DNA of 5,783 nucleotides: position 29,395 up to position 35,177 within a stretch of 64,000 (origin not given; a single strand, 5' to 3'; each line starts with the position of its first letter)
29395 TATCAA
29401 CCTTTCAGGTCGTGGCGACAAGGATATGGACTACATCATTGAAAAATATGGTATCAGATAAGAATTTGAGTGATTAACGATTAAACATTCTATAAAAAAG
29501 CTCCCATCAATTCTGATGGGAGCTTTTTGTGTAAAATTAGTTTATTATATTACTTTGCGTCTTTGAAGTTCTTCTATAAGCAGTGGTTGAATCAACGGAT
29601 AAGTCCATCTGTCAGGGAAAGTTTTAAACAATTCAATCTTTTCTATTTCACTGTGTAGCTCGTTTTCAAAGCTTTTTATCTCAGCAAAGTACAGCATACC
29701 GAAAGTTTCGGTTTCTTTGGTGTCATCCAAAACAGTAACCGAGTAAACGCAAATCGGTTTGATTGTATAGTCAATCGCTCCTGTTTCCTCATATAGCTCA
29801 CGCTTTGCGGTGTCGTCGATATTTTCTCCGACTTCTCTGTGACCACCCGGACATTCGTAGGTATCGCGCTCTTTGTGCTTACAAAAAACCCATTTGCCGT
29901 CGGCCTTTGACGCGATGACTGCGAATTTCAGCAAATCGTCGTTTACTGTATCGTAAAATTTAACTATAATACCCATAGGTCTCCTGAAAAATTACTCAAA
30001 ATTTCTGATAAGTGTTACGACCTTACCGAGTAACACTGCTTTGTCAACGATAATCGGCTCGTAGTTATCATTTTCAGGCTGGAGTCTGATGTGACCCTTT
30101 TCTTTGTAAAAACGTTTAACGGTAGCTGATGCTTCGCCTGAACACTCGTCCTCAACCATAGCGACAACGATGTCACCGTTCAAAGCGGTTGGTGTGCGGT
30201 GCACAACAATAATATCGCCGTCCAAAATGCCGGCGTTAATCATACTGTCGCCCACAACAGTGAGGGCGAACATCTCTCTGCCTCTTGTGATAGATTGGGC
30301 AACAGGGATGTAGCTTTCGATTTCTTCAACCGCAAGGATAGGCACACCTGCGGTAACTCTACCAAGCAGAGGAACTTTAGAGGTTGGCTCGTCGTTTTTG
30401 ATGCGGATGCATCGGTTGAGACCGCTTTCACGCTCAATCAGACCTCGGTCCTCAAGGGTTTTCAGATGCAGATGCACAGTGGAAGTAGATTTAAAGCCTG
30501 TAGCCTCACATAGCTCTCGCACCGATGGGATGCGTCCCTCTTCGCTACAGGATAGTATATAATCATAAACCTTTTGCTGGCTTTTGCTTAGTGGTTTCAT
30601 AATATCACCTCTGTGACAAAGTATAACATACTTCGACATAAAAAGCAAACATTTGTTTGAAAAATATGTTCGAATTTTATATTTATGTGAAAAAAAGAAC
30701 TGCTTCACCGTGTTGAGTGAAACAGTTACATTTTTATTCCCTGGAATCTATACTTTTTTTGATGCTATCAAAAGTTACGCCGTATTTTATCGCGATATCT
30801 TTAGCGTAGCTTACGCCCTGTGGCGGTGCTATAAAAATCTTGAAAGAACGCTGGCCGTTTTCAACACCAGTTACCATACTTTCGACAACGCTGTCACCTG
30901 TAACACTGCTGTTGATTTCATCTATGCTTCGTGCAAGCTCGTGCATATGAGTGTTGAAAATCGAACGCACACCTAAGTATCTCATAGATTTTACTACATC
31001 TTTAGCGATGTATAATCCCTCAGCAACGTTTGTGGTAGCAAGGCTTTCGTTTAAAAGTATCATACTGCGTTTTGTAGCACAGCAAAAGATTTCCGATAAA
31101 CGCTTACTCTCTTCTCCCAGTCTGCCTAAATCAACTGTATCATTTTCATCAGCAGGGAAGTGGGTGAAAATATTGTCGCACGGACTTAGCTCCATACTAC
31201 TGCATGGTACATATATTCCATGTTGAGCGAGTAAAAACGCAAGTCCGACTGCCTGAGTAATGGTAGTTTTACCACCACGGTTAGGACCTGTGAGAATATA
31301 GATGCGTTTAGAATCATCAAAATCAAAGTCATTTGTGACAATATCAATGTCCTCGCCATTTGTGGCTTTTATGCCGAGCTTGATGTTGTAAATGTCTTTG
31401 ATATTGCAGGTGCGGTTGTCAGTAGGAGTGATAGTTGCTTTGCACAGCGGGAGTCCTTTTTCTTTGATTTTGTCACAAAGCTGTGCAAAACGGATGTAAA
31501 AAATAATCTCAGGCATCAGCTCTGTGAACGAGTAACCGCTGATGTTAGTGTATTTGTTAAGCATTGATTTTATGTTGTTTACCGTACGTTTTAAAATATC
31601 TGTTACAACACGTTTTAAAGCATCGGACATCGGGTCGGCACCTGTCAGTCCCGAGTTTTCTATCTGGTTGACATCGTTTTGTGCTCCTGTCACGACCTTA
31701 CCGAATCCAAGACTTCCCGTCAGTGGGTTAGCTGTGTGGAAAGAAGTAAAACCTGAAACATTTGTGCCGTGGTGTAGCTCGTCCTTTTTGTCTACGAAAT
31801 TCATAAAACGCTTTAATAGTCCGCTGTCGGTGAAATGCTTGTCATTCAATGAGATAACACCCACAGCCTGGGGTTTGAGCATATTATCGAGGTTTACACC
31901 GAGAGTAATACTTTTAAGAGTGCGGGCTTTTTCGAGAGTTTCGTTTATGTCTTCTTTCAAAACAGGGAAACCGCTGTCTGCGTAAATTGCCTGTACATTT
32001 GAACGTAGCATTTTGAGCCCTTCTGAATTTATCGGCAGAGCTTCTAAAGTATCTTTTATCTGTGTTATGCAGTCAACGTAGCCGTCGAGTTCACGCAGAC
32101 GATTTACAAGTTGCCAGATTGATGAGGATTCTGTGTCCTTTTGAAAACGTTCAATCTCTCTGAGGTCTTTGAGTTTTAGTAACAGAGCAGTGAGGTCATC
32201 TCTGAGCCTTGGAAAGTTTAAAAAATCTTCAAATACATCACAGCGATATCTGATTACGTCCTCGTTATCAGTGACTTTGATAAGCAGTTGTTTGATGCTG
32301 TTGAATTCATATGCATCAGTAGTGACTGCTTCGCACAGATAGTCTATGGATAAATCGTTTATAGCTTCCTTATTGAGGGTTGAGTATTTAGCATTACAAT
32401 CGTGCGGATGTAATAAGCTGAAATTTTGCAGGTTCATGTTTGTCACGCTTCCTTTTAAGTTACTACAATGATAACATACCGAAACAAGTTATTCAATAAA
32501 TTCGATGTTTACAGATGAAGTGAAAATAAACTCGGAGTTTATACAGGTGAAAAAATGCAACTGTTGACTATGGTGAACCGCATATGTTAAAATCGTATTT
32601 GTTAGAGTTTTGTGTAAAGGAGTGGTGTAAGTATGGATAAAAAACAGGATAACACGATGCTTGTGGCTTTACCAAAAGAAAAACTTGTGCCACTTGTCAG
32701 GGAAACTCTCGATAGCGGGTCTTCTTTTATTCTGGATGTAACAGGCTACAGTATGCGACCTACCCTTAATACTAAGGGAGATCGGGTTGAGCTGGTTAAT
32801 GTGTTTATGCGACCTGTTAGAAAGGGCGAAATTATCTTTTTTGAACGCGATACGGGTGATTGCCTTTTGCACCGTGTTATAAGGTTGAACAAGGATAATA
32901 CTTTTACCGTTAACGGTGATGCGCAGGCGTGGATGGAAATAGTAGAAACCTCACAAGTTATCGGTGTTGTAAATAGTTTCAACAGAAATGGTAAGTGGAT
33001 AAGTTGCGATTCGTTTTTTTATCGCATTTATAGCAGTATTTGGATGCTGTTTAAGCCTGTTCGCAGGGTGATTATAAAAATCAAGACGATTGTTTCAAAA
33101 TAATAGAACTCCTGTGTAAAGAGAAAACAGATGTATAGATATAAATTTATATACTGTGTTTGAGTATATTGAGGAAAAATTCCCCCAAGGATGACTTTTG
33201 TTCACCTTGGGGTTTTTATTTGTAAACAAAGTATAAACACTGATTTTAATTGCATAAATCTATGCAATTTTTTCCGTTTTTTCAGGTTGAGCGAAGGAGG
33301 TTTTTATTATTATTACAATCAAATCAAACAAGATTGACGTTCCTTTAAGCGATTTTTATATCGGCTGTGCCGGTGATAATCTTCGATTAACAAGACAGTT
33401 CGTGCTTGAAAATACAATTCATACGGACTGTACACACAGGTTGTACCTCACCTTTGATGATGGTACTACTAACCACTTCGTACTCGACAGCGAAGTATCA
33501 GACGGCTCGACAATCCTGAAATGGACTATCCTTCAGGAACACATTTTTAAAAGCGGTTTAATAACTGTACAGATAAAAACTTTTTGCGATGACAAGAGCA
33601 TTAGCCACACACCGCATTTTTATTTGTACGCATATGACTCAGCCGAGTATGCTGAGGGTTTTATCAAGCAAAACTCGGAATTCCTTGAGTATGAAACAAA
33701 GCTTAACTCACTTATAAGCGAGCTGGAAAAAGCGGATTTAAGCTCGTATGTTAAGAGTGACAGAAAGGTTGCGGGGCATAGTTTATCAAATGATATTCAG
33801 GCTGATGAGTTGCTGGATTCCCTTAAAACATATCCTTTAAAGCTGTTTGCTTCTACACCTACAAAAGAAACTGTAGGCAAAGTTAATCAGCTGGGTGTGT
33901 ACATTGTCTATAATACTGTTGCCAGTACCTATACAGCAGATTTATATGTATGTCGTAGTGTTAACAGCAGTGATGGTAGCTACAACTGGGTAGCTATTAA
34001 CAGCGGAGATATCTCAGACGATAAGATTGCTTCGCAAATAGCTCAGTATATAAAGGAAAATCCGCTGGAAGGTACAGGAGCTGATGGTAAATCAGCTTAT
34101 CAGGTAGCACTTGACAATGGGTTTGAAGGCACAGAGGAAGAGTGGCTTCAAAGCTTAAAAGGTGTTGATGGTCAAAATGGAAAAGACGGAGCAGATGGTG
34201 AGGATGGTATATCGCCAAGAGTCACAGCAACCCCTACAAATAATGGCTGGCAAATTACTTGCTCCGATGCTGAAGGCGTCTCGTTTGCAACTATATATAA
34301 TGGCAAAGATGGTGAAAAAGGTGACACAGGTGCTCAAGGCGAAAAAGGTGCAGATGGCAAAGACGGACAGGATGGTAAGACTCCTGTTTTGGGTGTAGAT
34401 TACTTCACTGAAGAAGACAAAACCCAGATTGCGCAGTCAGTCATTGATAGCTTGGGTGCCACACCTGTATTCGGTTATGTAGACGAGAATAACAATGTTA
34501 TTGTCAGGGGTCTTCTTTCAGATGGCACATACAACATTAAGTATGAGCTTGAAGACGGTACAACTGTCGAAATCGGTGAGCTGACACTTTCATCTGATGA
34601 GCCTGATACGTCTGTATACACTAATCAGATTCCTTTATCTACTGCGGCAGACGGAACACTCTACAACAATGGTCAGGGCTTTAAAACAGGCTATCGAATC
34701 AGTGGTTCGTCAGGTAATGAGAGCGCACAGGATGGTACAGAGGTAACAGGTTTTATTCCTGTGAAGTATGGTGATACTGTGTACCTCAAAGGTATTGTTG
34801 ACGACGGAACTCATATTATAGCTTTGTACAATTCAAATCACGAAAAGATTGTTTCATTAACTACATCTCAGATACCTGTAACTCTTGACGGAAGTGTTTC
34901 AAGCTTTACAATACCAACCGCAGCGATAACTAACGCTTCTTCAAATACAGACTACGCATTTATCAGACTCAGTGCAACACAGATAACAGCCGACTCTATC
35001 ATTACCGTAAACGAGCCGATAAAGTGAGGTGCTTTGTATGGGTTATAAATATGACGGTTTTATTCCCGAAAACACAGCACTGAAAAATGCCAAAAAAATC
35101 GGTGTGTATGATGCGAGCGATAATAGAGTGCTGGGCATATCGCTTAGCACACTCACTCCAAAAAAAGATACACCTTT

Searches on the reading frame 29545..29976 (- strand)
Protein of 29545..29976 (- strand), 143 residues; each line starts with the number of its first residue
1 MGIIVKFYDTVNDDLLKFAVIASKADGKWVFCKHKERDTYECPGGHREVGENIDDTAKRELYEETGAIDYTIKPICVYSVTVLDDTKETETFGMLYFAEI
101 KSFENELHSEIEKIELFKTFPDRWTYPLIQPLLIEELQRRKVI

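Call 75: search_protein_families(library=pfam, proteins=[window:29545-29976:-], max_evalue=0.001)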
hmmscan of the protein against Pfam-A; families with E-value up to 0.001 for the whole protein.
window:29545-29976:- (143 aa): 1 family
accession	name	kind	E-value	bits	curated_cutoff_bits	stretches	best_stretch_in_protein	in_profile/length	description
PF00293.34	NUDIX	-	3.9e-09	37.1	21.1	1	19-115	7-111/134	NUDIX domain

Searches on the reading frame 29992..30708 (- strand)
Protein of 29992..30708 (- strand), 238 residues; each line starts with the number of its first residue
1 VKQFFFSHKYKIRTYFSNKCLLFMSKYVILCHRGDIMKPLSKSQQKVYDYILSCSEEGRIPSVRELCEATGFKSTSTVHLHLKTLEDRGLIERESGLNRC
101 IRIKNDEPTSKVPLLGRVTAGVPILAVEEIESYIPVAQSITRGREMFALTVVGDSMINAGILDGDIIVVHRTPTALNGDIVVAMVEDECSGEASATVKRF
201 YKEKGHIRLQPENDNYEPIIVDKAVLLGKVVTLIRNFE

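Call 75: search_protein_families(library=pfam, proteins=[window:29992-30708:-], max_evalue=0.001)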
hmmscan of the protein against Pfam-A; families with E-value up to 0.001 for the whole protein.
window:29992-30708:- (238 aa): 6 families
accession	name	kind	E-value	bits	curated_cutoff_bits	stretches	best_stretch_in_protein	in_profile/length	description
PF00717.28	Peptidase_S24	-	4.2e-34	117.2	23.3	1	113-231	1-116/116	Peptidase S24-like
PF01726.22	LexA_DNA_bind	-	5.9e-15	55.2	23.7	1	37-99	1-64/65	LexA DNA binding domain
PF13730.12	HTH_36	-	1.4e-06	28.5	25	1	40-91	3-55/55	Helix-turn-helix domain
PF12802.13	MarR_2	-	1.1e-05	25.9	27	1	58-95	19-54/61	MarR family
PF01022.26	HTH_5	-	0.00048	20.4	22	0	62-92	17-46/47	Bacterial regulatory protein, arsR family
PF09339.16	HTH_IclR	-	0.00056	20.1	22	1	62-94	20-51/52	IclR helix-turn-helix domain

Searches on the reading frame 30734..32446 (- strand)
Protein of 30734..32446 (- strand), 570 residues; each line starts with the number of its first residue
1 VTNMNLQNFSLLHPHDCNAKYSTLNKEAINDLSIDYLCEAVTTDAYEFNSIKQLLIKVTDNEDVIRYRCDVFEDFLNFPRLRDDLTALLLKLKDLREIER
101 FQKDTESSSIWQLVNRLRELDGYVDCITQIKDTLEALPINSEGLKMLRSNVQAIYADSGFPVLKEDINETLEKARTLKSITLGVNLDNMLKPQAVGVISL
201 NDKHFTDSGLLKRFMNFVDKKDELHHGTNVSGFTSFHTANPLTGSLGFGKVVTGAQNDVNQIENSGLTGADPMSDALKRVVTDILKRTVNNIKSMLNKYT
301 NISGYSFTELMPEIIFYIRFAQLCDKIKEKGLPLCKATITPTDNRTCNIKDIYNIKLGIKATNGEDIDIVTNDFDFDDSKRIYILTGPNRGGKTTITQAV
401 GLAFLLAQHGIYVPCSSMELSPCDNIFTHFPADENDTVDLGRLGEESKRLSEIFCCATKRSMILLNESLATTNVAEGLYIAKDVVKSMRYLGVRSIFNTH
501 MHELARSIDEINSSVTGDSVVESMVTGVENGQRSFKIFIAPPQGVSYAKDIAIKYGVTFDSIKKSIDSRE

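Call 75: search_protein_families(library=pfam, proteins=[window:30734-32446:-], max_evalue=0.001)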
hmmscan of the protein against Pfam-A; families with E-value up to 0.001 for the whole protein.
window:30734-32446:- (570 aa): 2 families
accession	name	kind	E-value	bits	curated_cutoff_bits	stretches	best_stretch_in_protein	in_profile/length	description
PF00488.27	MutS_V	-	1.2e-22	81.3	30.2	1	384-512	2-131/188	MutS domain V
PF13476.12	AAA_23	-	0.00066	20.8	27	0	373-404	14-43/201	AAA domain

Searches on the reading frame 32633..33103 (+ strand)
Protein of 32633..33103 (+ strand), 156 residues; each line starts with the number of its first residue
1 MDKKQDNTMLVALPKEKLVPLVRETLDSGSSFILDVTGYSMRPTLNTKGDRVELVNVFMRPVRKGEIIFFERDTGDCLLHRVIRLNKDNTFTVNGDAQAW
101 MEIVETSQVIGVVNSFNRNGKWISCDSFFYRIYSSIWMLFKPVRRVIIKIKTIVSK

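Call 82: search_protein_families(library=pfam, proteins=[window:32633-33103:+], max_evalue=0.001)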
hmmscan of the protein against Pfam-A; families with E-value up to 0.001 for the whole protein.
window:32633-33103:+ (156 aa): 1 family
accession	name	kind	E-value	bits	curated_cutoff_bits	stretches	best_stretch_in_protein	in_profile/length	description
PF00717.28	Peptidase_S24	-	7.2e-05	22.9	23.3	1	17-93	20-91/116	Peptidase S24-like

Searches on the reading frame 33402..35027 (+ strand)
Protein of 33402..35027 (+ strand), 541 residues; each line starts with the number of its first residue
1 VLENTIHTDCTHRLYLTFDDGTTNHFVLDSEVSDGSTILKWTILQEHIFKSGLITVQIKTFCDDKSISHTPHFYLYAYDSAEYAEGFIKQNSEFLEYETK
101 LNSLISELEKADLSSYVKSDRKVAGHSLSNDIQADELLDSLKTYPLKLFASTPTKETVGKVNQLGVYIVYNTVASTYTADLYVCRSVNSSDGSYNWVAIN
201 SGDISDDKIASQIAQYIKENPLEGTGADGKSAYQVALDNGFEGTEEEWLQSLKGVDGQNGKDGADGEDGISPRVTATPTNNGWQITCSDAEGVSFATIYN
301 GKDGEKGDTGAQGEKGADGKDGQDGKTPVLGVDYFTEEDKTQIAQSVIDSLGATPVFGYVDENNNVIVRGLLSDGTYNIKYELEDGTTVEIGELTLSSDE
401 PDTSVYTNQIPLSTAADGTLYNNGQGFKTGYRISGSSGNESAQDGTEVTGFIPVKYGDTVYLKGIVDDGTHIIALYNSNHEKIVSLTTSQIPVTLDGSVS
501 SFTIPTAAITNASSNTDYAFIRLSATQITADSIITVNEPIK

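Call 75: search_protein_families(library=pfam, proteins=[window:33402-35027:+], max_evalue=0.001)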
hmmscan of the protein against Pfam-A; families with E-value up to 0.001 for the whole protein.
window:33402-35027:+ (541 aa): 1 family
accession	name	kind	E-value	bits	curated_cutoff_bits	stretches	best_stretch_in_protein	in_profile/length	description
PF01391.23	Collagen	-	7.9e-07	29.2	27.2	1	301-325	22-46/60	Collagen triple helix repeat (20 copies)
